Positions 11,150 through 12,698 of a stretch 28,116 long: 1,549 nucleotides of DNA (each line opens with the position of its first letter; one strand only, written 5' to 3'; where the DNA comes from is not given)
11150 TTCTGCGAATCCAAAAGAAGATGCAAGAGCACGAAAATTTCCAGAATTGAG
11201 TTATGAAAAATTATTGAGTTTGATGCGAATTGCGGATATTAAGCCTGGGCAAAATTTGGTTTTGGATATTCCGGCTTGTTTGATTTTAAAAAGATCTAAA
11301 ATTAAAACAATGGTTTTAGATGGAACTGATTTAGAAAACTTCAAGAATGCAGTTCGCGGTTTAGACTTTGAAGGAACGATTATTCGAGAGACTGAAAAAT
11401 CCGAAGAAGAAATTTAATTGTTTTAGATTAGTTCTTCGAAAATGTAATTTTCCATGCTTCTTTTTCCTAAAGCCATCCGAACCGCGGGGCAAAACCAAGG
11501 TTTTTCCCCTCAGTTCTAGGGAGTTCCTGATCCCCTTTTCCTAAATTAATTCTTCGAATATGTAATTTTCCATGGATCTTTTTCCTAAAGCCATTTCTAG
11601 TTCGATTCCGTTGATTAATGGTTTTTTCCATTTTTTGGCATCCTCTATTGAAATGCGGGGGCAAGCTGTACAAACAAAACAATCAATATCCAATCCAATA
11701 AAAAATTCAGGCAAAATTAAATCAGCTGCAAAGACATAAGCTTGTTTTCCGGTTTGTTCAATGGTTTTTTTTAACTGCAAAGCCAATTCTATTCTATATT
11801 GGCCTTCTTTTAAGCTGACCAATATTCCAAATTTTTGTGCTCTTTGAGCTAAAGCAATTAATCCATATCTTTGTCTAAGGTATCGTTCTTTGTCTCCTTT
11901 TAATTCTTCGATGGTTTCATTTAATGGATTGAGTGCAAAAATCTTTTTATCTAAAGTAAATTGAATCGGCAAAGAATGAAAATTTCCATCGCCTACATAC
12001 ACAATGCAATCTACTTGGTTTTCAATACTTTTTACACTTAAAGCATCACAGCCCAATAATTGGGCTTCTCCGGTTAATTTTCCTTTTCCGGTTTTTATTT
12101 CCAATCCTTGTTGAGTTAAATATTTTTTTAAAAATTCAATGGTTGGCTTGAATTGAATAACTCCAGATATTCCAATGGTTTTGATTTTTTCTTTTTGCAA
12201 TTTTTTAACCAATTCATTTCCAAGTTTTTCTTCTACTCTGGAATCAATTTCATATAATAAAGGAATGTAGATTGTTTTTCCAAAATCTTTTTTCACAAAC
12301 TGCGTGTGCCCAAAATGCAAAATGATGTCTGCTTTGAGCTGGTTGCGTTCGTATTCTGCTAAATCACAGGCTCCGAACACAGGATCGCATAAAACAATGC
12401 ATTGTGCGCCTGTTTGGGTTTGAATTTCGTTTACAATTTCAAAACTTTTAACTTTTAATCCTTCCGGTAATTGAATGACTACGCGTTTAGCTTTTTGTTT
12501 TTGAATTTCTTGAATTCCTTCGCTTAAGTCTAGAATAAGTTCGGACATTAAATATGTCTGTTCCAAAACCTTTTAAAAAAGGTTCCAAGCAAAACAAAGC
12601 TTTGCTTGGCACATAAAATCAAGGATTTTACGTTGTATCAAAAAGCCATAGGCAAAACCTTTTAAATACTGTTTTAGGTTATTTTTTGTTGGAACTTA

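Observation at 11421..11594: The last 17 codons of dph2 are duplicated 118 bp away with only synonymous differences, bracketing a 64-bp GC-rich insert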

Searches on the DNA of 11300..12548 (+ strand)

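Call 6: search_rna_families(source=window, start=11300, end=11750, threshold=evalue, max_evalue=10, show_alignments=3)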
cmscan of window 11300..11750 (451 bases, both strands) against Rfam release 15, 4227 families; matches with E-value up to 10: 6.
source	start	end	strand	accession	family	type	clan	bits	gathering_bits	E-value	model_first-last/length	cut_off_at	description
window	11606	11660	+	RF00020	U5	Gene; snRNA; splicing;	-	17.8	40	5.1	1-117/117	no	U5 spliceosomal RNA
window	11404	11480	+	RF01471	rliB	Gene; sRNA;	-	17.4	40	0.29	1-360/360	no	Listeria sRNA rliB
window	11348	11456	-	RF01226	snoZ5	Gene; snRNA; snoRNA; CD-box;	CL00045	16.7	60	3.6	1-113/113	no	Small nucleolar RNA Z5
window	11445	11679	-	RF03037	PAGEV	Gene; sRNA;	-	15.2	61.1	0.13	1-185/185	no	PAGEV RNA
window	11457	11522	-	RF03126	L20-Deltaproteobacteria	Cis-reg; leader;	-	13.9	42.8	4.7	1-59/59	no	L20-Deltaproteobacteria ribosomal protein leader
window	11623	11664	+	RF02172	RFPL3-AS1_2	Gene; lncRNA;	-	12.2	40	1.2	26-71/71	no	RFPL3 antisense RNA 1 conserved region 2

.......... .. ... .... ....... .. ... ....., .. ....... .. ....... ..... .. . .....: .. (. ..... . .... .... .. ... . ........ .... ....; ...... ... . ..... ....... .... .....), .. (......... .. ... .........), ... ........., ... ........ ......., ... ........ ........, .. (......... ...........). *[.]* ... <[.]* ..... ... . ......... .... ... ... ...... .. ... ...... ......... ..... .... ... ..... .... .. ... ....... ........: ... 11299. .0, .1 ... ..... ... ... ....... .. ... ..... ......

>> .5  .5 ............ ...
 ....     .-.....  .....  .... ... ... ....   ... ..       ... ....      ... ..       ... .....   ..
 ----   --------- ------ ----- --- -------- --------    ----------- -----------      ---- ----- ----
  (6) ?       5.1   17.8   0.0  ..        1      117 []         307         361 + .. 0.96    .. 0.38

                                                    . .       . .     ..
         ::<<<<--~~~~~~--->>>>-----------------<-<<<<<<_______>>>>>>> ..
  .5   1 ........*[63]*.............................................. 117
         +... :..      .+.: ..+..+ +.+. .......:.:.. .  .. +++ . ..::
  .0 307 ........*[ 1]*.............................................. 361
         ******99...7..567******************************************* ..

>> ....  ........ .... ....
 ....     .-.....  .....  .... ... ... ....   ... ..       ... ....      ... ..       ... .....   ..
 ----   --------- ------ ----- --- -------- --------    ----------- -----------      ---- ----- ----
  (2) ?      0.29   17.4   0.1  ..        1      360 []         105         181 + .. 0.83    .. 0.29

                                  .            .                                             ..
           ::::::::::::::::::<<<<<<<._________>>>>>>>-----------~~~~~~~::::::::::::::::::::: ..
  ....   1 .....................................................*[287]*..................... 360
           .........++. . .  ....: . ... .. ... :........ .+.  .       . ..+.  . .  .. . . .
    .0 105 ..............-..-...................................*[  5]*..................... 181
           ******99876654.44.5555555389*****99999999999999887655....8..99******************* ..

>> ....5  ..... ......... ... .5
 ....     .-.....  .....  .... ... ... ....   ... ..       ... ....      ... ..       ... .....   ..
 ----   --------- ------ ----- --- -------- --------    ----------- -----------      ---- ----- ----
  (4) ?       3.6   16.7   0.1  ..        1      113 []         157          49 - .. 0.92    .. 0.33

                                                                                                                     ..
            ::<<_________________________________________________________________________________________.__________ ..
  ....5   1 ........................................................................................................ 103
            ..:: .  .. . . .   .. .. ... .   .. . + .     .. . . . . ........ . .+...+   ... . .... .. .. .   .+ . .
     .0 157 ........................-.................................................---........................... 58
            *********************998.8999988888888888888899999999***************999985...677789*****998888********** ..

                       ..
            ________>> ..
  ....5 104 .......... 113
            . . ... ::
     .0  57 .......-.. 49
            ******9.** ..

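Call 45: search_dna_similar(query=window:11477-11540:+, collection=phages, mode=distant, max_evalue=10, max_rows=10)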
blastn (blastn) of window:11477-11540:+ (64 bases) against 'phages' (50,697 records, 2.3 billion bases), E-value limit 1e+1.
Records with a match: 2; places in all: 2; records where one place covers at least 80% of the query: 0.
Best place of each record, by identity: 80-90% 2.
By first word of the organism name: Bacteriophage 1; Ruminococcus 1.
By host as written in the record: - 1; [Ruminococcus] gnavus ATCC 29149 1.
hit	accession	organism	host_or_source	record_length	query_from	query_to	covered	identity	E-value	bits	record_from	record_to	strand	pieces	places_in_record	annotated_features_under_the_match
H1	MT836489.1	Bacteriophage sp.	human fecal samples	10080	28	63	56%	80.6%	6e+0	35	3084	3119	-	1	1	record has no annotation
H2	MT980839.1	Ruminococcus phage phiRgPS_6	[Ruminococcus] gnavus ATCC 29149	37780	28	63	56%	80.6%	6e+0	35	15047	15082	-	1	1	gp16: tail fiber protein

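Call 46: search_dna_similar(query=window:11477-11540:+, collection=plasmids, mode=distant, max_evalue=10, max_rows=10)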
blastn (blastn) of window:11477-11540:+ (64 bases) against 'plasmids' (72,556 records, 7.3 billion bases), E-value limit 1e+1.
No match.

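Call 63: search_with_rna_model(model_id=R1, sources=[L006, L007, L008, L010, L011, L012, L013, L014, L015, L016, L017, L018, L019, L020, L021, L022, L023, L024, L026, L031, L035, L038, L045, L076, L081, L086, L087, L088, L090, L091, L092, L095, L096, L097, L099, L100, L101, L102, L103, L089], max_evalue=1)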
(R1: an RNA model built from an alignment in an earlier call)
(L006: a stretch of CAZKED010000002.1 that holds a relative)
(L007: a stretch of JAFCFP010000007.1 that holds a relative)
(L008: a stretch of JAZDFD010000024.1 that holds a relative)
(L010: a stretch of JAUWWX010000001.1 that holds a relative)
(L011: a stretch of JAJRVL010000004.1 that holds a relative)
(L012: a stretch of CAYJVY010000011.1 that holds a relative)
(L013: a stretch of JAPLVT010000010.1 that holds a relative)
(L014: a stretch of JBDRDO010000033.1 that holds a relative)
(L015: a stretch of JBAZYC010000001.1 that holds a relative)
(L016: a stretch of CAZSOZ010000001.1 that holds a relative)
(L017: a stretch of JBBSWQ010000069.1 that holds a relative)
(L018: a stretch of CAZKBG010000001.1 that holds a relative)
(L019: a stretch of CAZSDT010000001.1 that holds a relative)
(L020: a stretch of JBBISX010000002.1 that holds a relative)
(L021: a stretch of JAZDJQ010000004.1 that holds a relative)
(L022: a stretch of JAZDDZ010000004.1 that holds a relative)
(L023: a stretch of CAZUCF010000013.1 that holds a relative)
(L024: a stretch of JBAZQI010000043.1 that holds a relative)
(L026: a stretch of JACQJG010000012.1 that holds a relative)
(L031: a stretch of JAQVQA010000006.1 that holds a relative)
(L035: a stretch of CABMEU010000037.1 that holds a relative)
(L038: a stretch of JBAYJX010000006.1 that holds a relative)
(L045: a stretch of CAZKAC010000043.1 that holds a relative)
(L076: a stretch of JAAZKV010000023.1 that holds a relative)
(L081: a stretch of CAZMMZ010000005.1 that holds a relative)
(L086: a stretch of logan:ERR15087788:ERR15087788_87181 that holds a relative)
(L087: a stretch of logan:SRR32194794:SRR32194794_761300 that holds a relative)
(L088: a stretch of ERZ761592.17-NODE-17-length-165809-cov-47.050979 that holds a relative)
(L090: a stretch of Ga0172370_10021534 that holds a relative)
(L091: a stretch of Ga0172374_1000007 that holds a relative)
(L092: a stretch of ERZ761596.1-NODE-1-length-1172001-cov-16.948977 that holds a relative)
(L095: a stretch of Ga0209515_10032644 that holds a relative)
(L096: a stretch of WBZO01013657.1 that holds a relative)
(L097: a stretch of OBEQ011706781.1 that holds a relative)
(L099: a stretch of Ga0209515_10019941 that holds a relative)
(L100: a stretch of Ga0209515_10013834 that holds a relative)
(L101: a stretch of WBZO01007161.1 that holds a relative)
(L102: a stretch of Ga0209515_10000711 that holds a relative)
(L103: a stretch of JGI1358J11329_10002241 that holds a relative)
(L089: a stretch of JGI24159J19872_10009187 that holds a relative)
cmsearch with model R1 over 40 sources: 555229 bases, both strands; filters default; matches with E-value up to 1: 30.
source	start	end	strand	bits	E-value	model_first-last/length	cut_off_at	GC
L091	2466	2557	-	106.9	5.4e-24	1-93/93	no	0.52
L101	6490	6581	-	104.4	2.3e-23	1-93/93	no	0.5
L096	293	385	+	104.2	2.6e-23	1-93/93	no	0.47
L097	7007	7097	-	100.2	2.6e-22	1-93/93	no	0.47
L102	12239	12329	-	100.2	2.6e-22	1-93/93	no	0.47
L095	1367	1457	+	99.8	3.5e-22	1-93/93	no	0.47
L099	1878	1967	-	99.5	4e-22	1-93/93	no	0.52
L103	4579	4668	+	98.4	7.7e-22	1-93/93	no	0.5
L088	3211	3303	+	98.3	8e-22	1-93/93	no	0.52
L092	2073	2166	-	97.2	1.5e-21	1-93/93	no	0.51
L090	2626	2716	-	88.1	2.9e-19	1-93/93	no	0.46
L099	4827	4919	-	61.9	1.1e-12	1-93/93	no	0.48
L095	3077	3168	+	54.4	8.8e-11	1-93/93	no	0.47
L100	5831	5890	+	53.1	1.9e-10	1-93/93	no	0.4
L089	3123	3181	+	25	0.0021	1-93/93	no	0.46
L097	6998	7037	+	24.6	0.0026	49-88/93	no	0.47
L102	12230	12269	+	24.6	0.0026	49-88/93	no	0.47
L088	2489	2548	-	23.1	0.0063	1-93/93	no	0.5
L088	3273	3299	-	20.6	0.027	62-88/93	no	0.52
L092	2077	2103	+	20.6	0.027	62-88/93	no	0.52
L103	4638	4663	-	19.8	0.042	63-88/93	no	0.5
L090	2631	2656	+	19.8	0.042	63-88/93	no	0.5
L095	1427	1452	-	19.8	0.042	63-88/93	no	0.5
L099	1883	1908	+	19.8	0.042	63-88/93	no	0.5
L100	5860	5885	-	19.8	0.042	63-88/93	no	0.5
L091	2471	2496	+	19.1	0.064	63-88/93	no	0.54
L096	355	380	-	19.1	0.064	63-88/93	no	0.54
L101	6495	6520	+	19.1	0.064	63-88/93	no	0.54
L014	5895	5972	+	18.5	0.09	1-93/93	no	0.44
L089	3152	3175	-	15.3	0.59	64-87/93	no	0.62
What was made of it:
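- There are no hits in about 27 Iainarchaeia loci (call 63).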
